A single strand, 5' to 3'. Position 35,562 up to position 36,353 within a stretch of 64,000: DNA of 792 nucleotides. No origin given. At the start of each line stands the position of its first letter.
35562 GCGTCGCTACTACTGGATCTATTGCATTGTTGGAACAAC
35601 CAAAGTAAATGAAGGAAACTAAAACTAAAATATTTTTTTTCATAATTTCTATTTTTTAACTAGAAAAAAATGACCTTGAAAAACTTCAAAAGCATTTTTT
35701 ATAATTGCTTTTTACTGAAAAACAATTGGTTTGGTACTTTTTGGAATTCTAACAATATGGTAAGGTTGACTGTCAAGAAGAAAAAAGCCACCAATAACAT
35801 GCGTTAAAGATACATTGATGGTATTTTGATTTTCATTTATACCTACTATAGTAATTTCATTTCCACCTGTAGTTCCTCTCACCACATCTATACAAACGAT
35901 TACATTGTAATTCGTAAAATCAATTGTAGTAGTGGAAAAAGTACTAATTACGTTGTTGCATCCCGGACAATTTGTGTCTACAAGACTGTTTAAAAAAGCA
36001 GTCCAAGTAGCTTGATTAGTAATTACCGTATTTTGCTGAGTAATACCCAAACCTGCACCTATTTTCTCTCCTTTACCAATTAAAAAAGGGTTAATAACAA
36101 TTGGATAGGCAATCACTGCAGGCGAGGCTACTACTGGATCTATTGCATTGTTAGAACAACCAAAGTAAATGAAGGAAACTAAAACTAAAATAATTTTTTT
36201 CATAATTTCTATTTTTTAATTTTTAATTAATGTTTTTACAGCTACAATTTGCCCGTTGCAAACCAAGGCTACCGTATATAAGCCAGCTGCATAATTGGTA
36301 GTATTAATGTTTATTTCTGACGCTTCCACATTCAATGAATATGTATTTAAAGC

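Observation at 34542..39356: T9SS-secreted S8 subtilase is followed by three tandem PrcB-like lipoprotein genes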

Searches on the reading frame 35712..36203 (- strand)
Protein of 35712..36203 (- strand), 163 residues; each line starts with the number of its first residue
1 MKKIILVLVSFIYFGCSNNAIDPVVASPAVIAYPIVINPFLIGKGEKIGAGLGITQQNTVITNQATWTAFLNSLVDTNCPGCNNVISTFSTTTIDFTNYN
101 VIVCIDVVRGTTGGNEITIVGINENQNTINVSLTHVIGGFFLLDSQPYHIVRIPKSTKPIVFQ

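Call 3: search_protein_families(library=pfam, proteins=[window:35712-36203:-], max_evalue=1)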
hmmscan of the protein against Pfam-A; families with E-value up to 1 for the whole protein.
window:35712-36203:- (163 aa): 0 families

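Call 4: search_protein_families(library=ncbifam, proteins=[window:35712-36203:-], max_evalue=1)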
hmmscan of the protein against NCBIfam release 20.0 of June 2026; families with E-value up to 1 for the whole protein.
window:35712-36203:- (163 aa): 0 families

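Call 5: find_homologous_proteins(query=window:35712-36203:-, max_evalue=0.001)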
Query window:35712-36203:- (163 aa): 60 proteins with E <= 0.001 among 117 candidates.
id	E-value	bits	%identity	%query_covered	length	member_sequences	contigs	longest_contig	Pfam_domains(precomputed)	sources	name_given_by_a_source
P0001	2.6e-100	351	100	100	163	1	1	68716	-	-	-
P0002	2.9e-85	302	88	100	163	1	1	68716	-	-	-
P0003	6.4e-78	278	82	100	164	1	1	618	-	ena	-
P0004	1.0e-77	278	81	100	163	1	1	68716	-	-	-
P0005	3.1e-29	120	43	100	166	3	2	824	-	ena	-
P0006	9.4e-24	102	42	100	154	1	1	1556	PF14343.12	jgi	jgi:hypothetical protein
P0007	1.9e-21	95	43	100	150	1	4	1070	-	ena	-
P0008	2.9e-20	91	43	91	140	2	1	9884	-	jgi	jgi:hypothetical protein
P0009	2.9e-20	91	41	100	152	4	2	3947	-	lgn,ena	-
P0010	4.7e-20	90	51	80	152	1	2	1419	PF14343.12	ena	-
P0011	5.0e-20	90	41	100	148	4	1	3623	-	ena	-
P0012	1.1e-19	89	39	99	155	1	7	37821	-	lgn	-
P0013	3.9e-18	84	42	82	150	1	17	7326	-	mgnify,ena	mgnify:CR=1 FL=1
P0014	4.3e-18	84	39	100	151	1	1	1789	-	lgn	-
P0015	5.2e-18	84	39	99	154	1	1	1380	-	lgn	-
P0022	1.5e-16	79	38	96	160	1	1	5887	PF14343.12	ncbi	-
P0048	6.6e-15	74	48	77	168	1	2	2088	PF14343.12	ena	-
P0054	1.7e-14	72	41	78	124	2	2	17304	PF14343.12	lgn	-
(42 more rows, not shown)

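Call 8: search_protein_families(library=pfam, alignment_id=A1, max_evalue=0.01)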
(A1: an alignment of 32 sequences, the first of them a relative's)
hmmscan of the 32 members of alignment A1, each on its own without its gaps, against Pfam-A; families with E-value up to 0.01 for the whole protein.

A. member 1, P0001 (163 aa): 0 families

B. families by the number of members that match (of 32 scanned): 5 families
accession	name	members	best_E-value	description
PF14343.11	PrcB_C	24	2e-08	PrcB C-terminal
PF03207.18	OspD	1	0.0022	Borrelia outer surface protein D (OspD)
PF16383.10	DUF4992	1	0.0054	Domain of unknown function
PF20383.3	DUF6678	1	0.0059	Family of unknown function (DUF6678)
PF12161.14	HsdM_N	1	0.0076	HsdM N-terminal domain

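Call 9: search_solved_structures(query=A1, max_evalue=1, show_alignments=2)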
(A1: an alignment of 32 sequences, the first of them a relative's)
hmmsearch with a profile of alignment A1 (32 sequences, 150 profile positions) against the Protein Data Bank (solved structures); distinct sequences matched with E-value up to 1: 2.
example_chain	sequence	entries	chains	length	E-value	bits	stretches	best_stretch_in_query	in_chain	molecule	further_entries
4cit_A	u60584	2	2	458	0.83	12.6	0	1-93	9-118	VANADIUM-DEPENDENT HALOPEROXIDASE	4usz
7acy_A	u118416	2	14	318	1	12.4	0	28-79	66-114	S-layer protein | Precursor of the S-layer proteins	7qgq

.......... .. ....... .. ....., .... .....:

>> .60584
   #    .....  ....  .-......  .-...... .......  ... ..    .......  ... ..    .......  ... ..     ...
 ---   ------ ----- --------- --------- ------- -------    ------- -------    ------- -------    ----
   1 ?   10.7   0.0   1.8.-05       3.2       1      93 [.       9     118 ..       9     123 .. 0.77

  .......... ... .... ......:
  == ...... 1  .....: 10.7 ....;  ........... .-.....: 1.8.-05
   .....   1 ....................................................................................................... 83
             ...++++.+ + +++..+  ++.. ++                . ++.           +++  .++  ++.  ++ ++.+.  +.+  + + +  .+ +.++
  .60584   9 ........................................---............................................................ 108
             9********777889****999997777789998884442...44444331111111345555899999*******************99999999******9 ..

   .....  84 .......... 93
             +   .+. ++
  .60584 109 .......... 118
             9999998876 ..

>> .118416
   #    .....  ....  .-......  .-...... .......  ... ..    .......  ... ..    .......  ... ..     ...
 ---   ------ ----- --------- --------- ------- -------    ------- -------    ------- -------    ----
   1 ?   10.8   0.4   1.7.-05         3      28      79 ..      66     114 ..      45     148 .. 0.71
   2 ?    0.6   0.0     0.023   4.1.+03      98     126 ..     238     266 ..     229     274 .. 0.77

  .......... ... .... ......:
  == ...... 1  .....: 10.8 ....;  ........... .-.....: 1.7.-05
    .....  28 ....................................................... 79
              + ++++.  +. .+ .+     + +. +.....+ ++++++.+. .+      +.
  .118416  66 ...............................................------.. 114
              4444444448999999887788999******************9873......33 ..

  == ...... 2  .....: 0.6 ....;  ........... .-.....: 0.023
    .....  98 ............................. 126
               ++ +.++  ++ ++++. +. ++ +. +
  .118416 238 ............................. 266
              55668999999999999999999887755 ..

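Call 11: find_related_loci(query=A1, collection=genome_contigs, flank=6000)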
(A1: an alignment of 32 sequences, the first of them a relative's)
Query A1 (163 aa) in genome_contigs; peptide patterns used: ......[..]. (x = any residue, [..] = any of these).
135 stretches matched a pattern; 109 encode a relative of the query (tblastn E <= 1e-3); the best 80 are kept; 79 distinct loci.
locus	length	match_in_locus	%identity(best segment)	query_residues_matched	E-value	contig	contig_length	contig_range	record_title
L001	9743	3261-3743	39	1-163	2e-29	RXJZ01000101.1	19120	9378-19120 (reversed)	MAG: Flavobacteriaceae bacterium isolate AWTP1-28 sample_1_scaffold_692, whole genome shotgun sequence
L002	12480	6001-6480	42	1-163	5e-29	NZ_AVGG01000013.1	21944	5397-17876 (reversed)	Flavobacterium limnosediminis JC2902 FLJC2902T_13, whole genome shotgun sequence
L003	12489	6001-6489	39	1-163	6e-27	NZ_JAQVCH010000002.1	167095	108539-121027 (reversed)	MAG: Flavobacterium sp. isolate STD2_84 NODE_197_length_167095_cov_5.065474_Sandtown_D2, whole genome shotgun sequence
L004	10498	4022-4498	40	1-162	3e-26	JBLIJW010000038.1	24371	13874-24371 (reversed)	MAG: Flavobacterium sp. isolate 3300054695_31 Ga0535665_0001981, whole genome shotgun sequence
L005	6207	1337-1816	39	1-163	1e-25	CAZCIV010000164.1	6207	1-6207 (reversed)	MAG TPA_asm: uncultured Flavobacterium sp. isolate binchicken_co263_82 genome assembly, contig: NODE_14059_length_6207_c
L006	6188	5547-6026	39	1-163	3e-25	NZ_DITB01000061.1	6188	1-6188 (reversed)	MAG: Flavobacterium sp. UBA6195 UBA6195_contig_9833, whole genome shotgun sequence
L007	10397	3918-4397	38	1-163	2e-24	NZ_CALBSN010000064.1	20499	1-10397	MAG: uncultured Flavobacterium sp. isolate SRR6231193_bin.26_CONCOCT_v1.1_MAG ERZ650245.625, whole genome shotgun sequen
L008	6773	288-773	42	1-163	1e-23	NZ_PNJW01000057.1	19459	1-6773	MAG: Flavobacterium sp. isolate WM.006 WM_1001277_19459, whole genome shotgun sequence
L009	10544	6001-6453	40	1-163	2e-23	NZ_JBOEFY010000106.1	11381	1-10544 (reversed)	MAG: Kordia sp. isolate PBSAbac3 PBSAc_contig_7790, whole genome shotgun sequence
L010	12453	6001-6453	36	1-163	3e-23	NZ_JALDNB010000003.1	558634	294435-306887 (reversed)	Chryseobacterium aahli strain cx-42 Scaffold2_1, whole genome shotgun sequence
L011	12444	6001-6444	40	1-163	4e-23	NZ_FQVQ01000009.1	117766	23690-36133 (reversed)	Flavobacterium fontis strain DSM 25660, whole genome shotgun sequence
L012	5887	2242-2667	38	6-162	5e-23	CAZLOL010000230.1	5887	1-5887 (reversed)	MAG TPA_asm: uncultured Ignavibacteriaceae bacterium isolate SRP173033_co1_9 genome assembly, contig: NODE_36801_length_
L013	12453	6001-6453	39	1-163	2e-22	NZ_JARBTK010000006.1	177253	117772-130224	MAG: Chryseobacterium sp. isolate L_E1_T20_C_bin.12 scaffold_186, whole genome shotgun sequence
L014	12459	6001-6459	37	1-162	1e-22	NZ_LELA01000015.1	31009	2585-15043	Chryseobacterium sp. BGARF1 AB671_contig000015, whole genome shotgun sequence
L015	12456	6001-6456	37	1-163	3e-22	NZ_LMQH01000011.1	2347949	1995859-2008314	Chryseobacterium sp. Leaf394 contig_3, whole genome shotgun sequence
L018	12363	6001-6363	44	34-163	5e-22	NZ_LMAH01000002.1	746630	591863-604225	Chryseobacterium sp. JAH contig02, whole genome shotgun sequence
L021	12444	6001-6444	41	1-163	5e-25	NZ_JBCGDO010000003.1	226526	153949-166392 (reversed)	Flavobacterium aureirubrum strain J3 NODE_3_length_226526_cov_166.256392, whole genome shotgun sequence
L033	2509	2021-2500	38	1-163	6e-21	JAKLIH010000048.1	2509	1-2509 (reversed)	MAG: Patescibacteria group bacterium isolate RA.bin82 RA.bin82_48, whole genome shotgun sequence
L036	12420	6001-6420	39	11-162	1e-20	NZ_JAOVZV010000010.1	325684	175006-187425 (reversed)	Chryseobacterium luquanense strain KC 927 contig10, whole genome shotgun sequence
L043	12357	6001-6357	40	41-163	3e-20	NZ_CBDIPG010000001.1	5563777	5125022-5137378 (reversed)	MAG: Kordia sp. isolate C9799-m2-bin15 P-CCAP979-9-C1, whole genome shotgun sequence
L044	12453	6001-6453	34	1-162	3e-20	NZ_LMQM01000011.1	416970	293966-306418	Chryseobacterium sp. Leaf404 contig_3, whole genome shotgun sequence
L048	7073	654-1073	36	11-162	1e-19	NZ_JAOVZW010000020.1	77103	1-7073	Chryseobacterium formosus strain CCTCC AB2015118 contig20, whole genome shotgun sequence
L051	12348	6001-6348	41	41-162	5e-19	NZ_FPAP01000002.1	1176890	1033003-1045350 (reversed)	Chryseobacterium formosense strain DSM 17452, whole genome shotgun sequence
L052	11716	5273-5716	33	4-163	2e-18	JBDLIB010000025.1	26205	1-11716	MAG: Bacteroidota bacterium isolate MAG010 MAG010_25, whole genome shotgun sequence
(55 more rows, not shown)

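Call 15: predict_structure(alignment_id=A1)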
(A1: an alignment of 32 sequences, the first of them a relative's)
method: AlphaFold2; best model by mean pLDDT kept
length: 163 residues; sequences in the alignment: 32
mean_pLDDT: 83.2   pTM: 0.74
mean pLDDT of the five models: 83.2, 83.0, 82.8, 80.4, 79.7
residues with pLDDT >= 90: 92; 70-90: 32; 50-70: 22; < 50: 17
segments of 3 or more residues with pLDDT < 50: 1-3, 6-9, 13-15, 17-23
pLDDT, mean of each block of 10 residues (from residue 1): 47 47 56 92 89 90 97 84 83 98 93 85 96 88 86 96 95
secondary structure, 60 per line:
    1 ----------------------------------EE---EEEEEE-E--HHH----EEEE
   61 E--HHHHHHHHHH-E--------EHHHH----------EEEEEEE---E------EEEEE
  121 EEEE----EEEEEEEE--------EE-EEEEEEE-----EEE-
elements in order: E40-45 E57-61 H64-73 H85-88 E99-105 E116-124 E129-136 E148-154 E160-162

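Call 19: fold_search(model_id=the predicted structure, library=pdb)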
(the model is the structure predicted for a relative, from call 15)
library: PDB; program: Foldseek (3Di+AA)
matches with E <= 10: 71; with E <= 0.001: 0
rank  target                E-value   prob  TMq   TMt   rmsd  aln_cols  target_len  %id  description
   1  9hlz_NN               1.5e+00  0.03  0.12  0.15  16.9        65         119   14  Translational activators Aep1, Aep2 and Atp25 in complex with mRNA and the yeast mitochondrial ribosome (released 2025-12-17)
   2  6ywe_N                1.6e+00  0.02  0.11  0.13  17.0        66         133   12  The structure of the mitoribosome from Neurospora crassa in the P/E tRNA bound state (released 2020-11-11)
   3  9e2v_A                1.8e+00  0.03  0.13  0.10  25.1       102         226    8  Cryo-EM map of homodecameric TraT (released 2025-04-16)
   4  5cyy_A                2.2e+00  0.02  0.14  0.09  17.8       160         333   11  Structure of the C-terminal domains of DipZ from Mycobacterium tuberculosis (released 2016-01-13)
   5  5a3l_A                2.5e+00  0.03  0.21  0.18  15.3       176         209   11  Structure of Cea1A in complex with N-Acetylglucosamine (released 2016-06-29)
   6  3u4k                  2.8e+00  0.01  0.11  0.11  16.4        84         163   12  Crystal structure of the receptor binding domain of plasmid-born adhesin MrkD1P of Klebsiella pneumoniae (released 2012-09-26)
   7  8jbv_N                3.1e+00  0.03  0.18  0.14   9.6       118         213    9  Extracellular domain of gamma delta TCR (released 2024-05-08)
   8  7svt_A                3.3e+00  0.01  0.09  0.09  15.8        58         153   17  Mycobacterium tuberculosis 3-hydroxyl-ACP dehydratase HadAB in complex with 1,3-diarylpyrazolyl-acylsulfonamide inhibi (released 2022-11-16)
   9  9hcf_S                3.3e+00  0.01  0.12  0.13  17.7       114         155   10  Mouse mitoribosome large subunit assembly intermediate bound to NSUN4, METRF4, GTPBP7, GTPBP10 and the MALSU-L0R8F8-mt (released 2025-07-09)
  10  9hcd_S                3.9e+00  0.01  0.12  0.12  17.9       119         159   10  Mouse mitoribosome large subunit assembly intermediate (with uL16m) bound to MRM3-dimer, DDX28 and the MALSU-L0R8F8-mt (released 2025-06-11)
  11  4rlu_A                4.2e+00  0.01  0.09  0.09  17.4        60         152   13  Crystal Structure of (3R)-hydroxyacyl-ACP dehydratase HadAB hetero-dimer from Mycobacterium tuberculosis complexed wit (released 2015-10-21)
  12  8hil_B                4.2e+00  0.01  0.12  0.04  18.2       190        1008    8  A cryo-EM structure of B. oleracea RNA polymerase V at 3.57 Angstrom (released 2023-03-22)
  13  6a3v_G                4.4e+00  0.01  0.12  0.12  17.4       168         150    9  Complex structure of human 4-1BB and 4-1BBL (released 2018-10-10)
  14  8iqe_C                4.7e+00  0.02  0.14  0.05  14.3        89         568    9  Crystal structure of tetrameric K2-2 TSP (released 2024-02-21)
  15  8iq9_B                4.7e+00  0.01  0.14  0.05  16.1       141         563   11  Crystal structure of trimeric K2-2 TSP in complex with tetrasaccharide and octasaccharide (released 2024-02-21)
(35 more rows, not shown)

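Call 20: search_protein_families(library=pfam, proteins=[L018:2719-4440:+, L036:4739-5338:+, L051:4826-5260:+, L044:6511-7572:+, L036:7463-8560:+, L048:3275-4159:+, L043:6473-7783:-, L007:4646-6172:+, L052:3233-3949:+, L002:4294-5805:+], max_evalue=0.001)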
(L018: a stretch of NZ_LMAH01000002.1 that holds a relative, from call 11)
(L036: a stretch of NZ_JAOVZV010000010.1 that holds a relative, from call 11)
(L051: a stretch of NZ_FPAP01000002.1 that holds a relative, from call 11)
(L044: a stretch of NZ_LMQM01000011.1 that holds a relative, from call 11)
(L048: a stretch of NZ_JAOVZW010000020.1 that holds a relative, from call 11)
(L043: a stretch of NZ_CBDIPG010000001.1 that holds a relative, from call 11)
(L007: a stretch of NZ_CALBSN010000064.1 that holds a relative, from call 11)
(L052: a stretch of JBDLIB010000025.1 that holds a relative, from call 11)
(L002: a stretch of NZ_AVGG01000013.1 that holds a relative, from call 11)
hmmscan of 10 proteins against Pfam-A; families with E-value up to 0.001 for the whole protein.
L018:2719-4440:+ (573 aa): 4 families
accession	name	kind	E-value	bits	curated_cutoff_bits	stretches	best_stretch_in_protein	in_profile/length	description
PF04024.17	PspC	-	8.2e-17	61.2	25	1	110-175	1-58/58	PspC domain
PF22571.1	LiaI-LiaF-TM_PspC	-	2.8e-09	37.3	27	1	229-340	25-140/142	PspC transmembrane region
PF22744.3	Toast-rack_PspC-Cterm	-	2.7e-05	24.3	27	1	393-493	11-116/136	ToastRack found in some PspC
PF22564.2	HAAS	-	0.00017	22.3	27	1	26-83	1-52/55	HAAS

L036:4739-5338:+ (199 aa): 1 family
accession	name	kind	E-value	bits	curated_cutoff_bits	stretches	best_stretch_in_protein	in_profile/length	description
PF01553.26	Acyltransferase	-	1.6e-10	41.3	23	1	28-134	14-127/132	Acyltransferase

L051:4826-5260:+ (144 aa): 1 family
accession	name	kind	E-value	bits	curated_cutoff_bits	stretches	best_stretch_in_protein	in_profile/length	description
PF03061.28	4HBT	-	1.5e-11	44.9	20.6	1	57-131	3-77/79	Thioesterase superfamily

L044:6511-7572:+ (353 aa): 0 families

L036:7463-8560:+ (365 aa): 3 families
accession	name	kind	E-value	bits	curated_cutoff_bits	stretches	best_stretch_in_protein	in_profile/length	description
PF08281.18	Sigma70_r4_2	-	2.3e-13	50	25.7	1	113-165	1-53/54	Sigma-70, region 4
PF04542.20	Sigma70_r2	-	1.4e-11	44.5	24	1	11-76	2-69/71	Sigma-70 region 2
PF04545.22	Sigma70_r4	-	0.00018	21.4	24.1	1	120-162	2-44/50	Sigma-70, region 4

L048:3275-4159:+ (294 aa): 1 family
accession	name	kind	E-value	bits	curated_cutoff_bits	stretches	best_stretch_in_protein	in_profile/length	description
PF13505.12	OMP_b-brl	-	1.2e-07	32.5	28.7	1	86-268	17-167/175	Outer membrane protein beta-barrel domain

L043:6473-7783:- (436 aa): 1 family
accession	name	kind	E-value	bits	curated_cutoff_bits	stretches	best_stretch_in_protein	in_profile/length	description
PF02666.20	PS_Dcarbxylase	-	1.7e-33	116.4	22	1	184-431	1-195/198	Phosphatidylserine decarboxylase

L007:4646-6172:+ (508 aa): 2 families
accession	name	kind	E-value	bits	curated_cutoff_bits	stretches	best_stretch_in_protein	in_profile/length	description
PF17164.10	DUF5122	-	1.2e-25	89.9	27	3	174-209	1-36/36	Domain of unknown function (DUF5122) beta-propeller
PF18962.6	Por_Secre_tail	-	4.4e-12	46.6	27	1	438-506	1-74/75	Secretion system C-terminal sorting domain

L052:3233-3949:+ (238 aa): 4 families
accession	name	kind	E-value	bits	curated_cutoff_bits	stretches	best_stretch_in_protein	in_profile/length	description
PF03922.20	OmpW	-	1.6e-24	87.4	24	1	46-191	30-172/195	OmpW family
PF13505.12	OMP_b-brl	-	2.6e-14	54.2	28.7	1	6-236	2-175/175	Outer membrane protein beta-barrel domain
PF09411.16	PagL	-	0.00055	20.5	23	0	86-174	25-108/136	Lipid A 3-O-deacylase (PagL)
PF13568.12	OMP_b-brl_2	-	0.00087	19.9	27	0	32-176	19-165/175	Outer membrane protein beta-barrel domain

L002:4294-5805:+ (503 aa): 1 family
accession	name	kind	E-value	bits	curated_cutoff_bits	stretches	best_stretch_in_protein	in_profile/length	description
PF00144.29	Beta-lactamase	-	1.3e-48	166.3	27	1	47-355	6-311/329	Beta-lactamase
